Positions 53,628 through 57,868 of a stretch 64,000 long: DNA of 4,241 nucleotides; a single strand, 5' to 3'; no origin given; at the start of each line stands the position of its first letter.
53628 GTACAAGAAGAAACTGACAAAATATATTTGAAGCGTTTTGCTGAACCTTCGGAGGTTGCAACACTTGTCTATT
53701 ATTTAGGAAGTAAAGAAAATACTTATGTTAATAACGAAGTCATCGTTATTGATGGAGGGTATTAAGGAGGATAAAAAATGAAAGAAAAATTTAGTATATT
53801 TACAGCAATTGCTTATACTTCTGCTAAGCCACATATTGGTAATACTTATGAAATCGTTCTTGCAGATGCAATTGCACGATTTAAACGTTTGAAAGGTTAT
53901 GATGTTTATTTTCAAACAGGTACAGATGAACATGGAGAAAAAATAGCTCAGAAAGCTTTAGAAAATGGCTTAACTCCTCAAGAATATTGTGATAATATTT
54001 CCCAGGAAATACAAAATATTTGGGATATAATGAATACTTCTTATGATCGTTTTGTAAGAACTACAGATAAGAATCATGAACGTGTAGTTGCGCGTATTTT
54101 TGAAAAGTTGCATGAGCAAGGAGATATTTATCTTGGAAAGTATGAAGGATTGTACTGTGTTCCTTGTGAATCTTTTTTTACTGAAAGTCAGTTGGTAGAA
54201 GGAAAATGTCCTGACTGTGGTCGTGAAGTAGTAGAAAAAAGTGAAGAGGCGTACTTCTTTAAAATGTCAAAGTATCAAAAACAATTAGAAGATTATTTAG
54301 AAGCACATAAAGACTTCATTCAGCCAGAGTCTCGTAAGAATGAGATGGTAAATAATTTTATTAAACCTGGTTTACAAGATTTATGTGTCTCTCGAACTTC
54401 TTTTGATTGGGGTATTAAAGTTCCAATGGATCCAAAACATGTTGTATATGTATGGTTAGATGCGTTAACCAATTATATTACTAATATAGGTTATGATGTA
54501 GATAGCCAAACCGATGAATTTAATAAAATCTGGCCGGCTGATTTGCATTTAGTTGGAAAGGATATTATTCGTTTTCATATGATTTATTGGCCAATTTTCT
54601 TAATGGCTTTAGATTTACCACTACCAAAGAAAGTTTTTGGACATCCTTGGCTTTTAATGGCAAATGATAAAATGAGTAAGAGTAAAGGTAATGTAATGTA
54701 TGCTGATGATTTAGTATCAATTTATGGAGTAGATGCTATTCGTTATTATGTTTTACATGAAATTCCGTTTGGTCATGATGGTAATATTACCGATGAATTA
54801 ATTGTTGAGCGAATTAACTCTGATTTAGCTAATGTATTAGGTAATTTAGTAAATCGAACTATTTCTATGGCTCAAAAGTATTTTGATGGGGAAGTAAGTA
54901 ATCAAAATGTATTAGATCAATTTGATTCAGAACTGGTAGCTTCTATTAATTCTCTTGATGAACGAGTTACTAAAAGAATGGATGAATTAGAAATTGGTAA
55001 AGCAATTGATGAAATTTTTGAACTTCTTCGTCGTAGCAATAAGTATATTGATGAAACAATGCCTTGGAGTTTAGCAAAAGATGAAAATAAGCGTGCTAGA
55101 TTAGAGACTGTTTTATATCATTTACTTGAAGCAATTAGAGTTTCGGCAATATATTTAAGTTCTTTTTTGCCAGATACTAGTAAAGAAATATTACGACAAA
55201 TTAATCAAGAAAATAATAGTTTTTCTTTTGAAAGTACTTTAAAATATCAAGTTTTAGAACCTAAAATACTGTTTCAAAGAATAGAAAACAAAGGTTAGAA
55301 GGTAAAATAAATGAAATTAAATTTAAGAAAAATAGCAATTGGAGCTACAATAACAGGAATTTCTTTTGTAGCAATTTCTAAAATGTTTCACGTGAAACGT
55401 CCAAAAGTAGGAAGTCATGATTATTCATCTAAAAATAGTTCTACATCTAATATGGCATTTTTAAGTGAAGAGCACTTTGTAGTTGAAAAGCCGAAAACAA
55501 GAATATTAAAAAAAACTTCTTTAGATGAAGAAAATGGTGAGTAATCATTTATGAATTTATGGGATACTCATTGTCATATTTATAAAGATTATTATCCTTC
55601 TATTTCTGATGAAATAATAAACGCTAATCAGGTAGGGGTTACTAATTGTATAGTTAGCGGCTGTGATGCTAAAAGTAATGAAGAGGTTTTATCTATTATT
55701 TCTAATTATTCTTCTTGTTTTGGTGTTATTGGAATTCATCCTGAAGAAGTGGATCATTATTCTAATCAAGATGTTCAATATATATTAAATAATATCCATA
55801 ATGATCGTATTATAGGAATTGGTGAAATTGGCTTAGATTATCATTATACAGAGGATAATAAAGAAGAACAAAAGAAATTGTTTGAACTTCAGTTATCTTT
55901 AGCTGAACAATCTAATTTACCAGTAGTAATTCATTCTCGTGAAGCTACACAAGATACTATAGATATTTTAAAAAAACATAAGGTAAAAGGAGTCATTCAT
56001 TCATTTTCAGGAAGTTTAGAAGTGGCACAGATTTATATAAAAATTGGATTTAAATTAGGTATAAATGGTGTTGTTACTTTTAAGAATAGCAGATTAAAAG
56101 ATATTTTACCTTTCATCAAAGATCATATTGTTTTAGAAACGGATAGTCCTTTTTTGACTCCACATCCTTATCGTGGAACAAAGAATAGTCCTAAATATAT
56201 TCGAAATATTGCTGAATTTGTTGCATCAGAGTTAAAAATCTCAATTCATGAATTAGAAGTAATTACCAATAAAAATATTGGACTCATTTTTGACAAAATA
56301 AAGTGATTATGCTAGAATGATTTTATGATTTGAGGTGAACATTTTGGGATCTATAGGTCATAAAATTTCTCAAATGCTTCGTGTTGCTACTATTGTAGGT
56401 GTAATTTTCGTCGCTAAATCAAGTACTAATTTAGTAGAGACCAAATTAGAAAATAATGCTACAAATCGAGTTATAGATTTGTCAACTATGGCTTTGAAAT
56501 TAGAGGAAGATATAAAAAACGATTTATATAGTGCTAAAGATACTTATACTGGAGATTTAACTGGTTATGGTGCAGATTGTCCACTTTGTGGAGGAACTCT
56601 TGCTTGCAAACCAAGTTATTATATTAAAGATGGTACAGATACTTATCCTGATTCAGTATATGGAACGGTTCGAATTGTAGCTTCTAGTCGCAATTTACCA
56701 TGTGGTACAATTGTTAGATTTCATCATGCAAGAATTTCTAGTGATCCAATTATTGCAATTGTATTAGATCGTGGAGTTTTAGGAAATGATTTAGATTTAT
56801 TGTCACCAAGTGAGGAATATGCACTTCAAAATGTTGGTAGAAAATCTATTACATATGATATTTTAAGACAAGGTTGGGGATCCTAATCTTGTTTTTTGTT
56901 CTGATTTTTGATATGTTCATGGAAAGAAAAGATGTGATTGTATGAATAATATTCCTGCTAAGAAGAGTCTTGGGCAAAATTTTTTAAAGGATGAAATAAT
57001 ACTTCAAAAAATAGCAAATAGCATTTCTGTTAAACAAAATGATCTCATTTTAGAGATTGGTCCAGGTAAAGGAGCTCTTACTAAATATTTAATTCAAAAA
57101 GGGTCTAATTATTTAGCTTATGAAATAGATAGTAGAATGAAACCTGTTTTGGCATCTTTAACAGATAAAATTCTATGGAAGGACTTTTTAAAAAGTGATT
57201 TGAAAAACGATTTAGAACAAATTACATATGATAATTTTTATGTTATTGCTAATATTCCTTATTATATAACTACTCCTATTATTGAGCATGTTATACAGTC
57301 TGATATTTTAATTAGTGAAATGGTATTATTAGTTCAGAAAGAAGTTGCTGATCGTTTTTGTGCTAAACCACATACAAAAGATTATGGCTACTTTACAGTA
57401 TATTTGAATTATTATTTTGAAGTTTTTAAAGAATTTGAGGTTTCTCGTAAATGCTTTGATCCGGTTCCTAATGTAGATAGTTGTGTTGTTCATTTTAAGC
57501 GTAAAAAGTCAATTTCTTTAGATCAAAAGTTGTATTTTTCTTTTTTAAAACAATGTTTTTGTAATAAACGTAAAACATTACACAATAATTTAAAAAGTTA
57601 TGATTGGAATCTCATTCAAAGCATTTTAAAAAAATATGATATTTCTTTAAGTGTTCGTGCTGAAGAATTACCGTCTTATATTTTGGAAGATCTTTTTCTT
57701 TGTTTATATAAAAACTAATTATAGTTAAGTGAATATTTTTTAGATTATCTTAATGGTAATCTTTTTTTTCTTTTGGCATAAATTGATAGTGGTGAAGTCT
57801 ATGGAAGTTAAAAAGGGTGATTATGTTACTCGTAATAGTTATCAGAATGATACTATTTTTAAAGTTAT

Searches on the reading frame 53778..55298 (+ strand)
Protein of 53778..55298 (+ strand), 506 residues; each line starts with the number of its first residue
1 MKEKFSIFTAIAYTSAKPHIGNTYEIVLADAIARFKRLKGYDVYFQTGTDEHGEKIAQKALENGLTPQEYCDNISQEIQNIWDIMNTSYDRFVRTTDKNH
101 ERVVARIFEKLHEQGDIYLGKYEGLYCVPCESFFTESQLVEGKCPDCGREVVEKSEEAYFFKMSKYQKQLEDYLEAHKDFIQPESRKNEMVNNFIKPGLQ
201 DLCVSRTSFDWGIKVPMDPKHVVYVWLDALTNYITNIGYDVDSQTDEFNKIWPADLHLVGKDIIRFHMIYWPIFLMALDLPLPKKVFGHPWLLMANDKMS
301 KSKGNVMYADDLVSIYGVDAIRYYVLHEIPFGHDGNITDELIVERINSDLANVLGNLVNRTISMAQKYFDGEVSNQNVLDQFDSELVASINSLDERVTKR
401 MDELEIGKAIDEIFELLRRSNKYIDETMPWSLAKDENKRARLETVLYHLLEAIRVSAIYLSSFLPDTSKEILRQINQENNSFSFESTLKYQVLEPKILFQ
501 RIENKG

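Call 32: find_related_loci(query=window:53778-55298:+, collection=metagenome_contigs, flank=10000)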
Query window:53778-55298:+ (506 aa) in metagenome_contigs; peptide patterns used: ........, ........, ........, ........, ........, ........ (x = any residue, [..] = any of these).
600 stretches matched a pattern (row limit reached: there are more); 599 encode a relative of the query (tblastn E <= 1e-3); the best 80 are kept; 80 distinct loci.
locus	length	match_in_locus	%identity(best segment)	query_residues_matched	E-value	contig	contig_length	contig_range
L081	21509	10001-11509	72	1-503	0e+0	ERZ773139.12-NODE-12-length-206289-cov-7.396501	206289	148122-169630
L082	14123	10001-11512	72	2-505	0e+0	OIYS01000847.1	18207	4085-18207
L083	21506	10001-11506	72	2-503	0e+0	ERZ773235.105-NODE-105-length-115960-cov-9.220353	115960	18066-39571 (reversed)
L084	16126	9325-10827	68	3-503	0e+0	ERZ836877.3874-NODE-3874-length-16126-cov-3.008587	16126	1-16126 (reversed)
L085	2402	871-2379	68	1-503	0e+0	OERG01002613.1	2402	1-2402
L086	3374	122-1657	67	3-504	0e+0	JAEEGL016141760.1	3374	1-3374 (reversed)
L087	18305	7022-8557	66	1-505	0e+0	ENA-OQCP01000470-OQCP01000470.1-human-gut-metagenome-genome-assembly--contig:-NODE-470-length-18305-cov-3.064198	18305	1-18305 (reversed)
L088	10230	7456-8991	65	1-505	0e+0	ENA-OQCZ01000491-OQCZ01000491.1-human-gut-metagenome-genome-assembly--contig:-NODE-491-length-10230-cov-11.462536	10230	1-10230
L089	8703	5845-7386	66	3-505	0e+0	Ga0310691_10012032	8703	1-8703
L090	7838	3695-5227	66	2-505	0e+0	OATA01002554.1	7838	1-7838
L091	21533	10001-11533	65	2-505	0e+0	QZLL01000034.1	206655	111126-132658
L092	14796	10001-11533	65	2-505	0e+0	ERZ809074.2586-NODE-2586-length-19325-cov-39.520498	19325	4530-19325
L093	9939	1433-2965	65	2-505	0e+0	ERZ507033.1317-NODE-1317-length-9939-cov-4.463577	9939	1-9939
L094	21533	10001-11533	65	2-505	0e+0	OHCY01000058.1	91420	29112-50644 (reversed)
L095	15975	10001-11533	65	2-505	0e+0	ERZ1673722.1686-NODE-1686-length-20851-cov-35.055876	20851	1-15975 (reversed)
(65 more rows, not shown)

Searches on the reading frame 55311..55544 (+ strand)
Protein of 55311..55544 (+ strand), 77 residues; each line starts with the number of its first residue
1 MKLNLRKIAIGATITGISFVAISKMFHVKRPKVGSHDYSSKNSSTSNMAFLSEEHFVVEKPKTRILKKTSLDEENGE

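Call 11: search_protein_families(library=ncbifam, proteins=[window:55311-55544:+])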
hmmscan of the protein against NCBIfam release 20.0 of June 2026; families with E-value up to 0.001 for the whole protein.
window:55311-55544:+ (77 aa): 0 families

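Call 35: search_protein_families(library=pfam, max_evalue=0.00001, proteins=[window:55311-55544:+])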
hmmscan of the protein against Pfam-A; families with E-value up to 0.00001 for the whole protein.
window:55311-55544:+ (77 aa): 0 families

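Call 55: find_homologous_proteins(query=window:55311-55544:+, max_evalue=0.01)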
Query window:55311-55544:+ (77 aa): 2 proteins with E <= 0.01 among 2 candidates.
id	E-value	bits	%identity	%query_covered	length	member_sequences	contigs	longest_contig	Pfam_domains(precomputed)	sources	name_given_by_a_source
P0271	1.1e-38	147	94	100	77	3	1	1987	-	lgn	-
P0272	1.3e-5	43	47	78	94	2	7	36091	-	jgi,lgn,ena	jgi:hypothetical protein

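Call 57: find_encoding_contigs(protein=P0272, flank=10000, max_places=4)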
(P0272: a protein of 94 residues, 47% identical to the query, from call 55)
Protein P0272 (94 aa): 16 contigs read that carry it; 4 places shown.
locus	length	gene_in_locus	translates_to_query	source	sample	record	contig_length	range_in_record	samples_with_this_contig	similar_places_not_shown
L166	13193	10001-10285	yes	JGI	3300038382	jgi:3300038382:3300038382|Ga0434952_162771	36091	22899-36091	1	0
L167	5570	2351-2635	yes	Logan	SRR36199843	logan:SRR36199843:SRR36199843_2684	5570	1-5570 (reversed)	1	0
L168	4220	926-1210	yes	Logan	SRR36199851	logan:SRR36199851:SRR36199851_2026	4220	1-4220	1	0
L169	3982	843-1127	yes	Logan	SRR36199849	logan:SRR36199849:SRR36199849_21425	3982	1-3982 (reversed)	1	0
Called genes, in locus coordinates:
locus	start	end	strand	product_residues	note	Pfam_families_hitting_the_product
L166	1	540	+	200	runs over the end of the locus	PF21176:RecR_HhH, PF02132:RecR_ZnF, PF01751:Toprim (weak), PF13662:Toprim_4, PF21175:RecR_C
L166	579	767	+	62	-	PF07441:BofA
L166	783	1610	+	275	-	PF13177:DNA_pol3_delta2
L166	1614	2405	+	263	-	PF04468:PSP1, PF28472:PSP1_3rd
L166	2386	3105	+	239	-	PF05175:MTS (faint)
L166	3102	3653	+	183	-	PF01195:Pept_tRNA_hydro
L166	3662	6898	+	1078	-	PF17757:UvrB_inter, PF02559:CarD_TRCF_RID, PF00270:DEAD, PF04851:ResIII, PF00271:Helicase_C, PF03461:TRCF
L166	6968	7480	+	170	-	PF04014:MazE_antitoxin, PF15714:SpoVT_C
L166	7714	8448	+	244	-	PF00106:adh_short, PF08659:KR, PF13561:adh_short_C2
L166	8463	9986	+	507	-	PF00133:tRNA-synt_1, PF01406:tRNA-synt_1e (weak), PF01921:tRNA-synt_1f (faint), PF09334:tRNA-synt_1g, PF00133:tRNA-synt_1, PF19303:Anticodon_3, PF08264:Anticodon_1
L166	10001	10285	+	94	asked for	-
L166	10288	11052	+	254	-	PF01026:TatD_DNase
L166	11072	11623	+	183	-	-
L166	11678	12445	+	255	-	PF00398:RrnaAD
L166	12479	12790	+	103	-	PF05582:Peptidase_U57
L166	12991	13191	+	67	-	?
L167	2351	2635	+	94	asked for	-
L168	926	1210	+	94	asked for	-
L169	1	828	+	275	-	?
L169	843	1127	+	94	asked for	-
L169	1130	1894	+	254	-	PF01026:TatD_DNase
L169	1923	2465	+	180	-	-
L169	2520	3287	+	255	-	PF00398:RrnaAD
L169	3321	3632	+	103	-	PF05582:Peptidase_U57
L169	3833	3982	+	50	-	?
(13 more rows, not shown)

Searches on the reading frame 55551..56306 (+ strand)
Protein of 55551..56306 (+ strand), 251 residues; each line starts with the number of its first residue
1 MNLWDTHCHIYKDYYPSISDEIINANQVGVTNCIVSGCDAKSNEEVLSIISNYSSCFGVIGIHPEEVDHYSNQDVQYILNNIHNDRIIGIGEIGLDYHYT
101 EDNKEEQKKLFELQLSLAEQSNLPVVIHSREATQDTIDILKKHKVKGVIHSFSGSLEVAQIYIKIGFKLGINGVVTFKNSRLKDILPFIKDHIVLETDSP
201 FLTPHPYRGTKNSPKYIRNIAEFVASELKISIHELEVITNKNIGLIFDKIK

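Call 35: search_protein_families(library=pfam, max_evalue=0.00001, proteins=[window:55551-56306:+])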
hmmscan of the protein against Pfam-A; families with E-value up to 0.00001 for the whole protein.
window:55551-56306:+ (251 aa): 1 family
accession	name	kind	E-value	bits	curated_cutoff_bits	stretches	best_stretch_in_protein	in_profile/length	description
PF01026.27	TatD_DNase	-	4.7e-70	236.3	27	1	5-247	2-252/253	TatD related DNase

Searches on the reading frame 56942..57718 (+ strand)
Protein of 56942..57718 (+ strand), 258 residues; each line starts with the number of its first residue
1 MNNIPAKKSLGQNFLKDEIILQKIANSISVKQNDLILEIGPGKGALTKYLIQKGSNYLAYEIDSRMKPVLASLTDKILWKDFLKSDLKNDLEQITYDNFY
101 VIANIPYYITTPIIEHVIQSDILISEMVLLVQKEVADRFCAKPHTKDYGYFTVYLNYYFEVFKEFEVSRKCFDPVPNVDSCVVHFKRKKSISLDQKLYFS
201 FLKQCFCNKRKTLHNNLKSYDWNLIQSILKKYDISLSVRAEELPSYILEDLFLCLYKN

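Call 35: search_protein_families(library=pfam, max_evalue=0.00001, proteins=[window:56942-57718:+])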
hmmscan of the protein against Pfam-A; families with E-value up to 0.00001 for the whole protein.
window:56942-57718:+ (258 aa): 1 family
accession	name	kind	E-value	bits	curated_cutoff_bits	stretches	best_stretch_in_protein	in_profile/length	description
PF00398.26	RrnaAD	-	2e-52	178.3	24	1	6-243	4-249/263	Ribosomal RNA adenine dimethylase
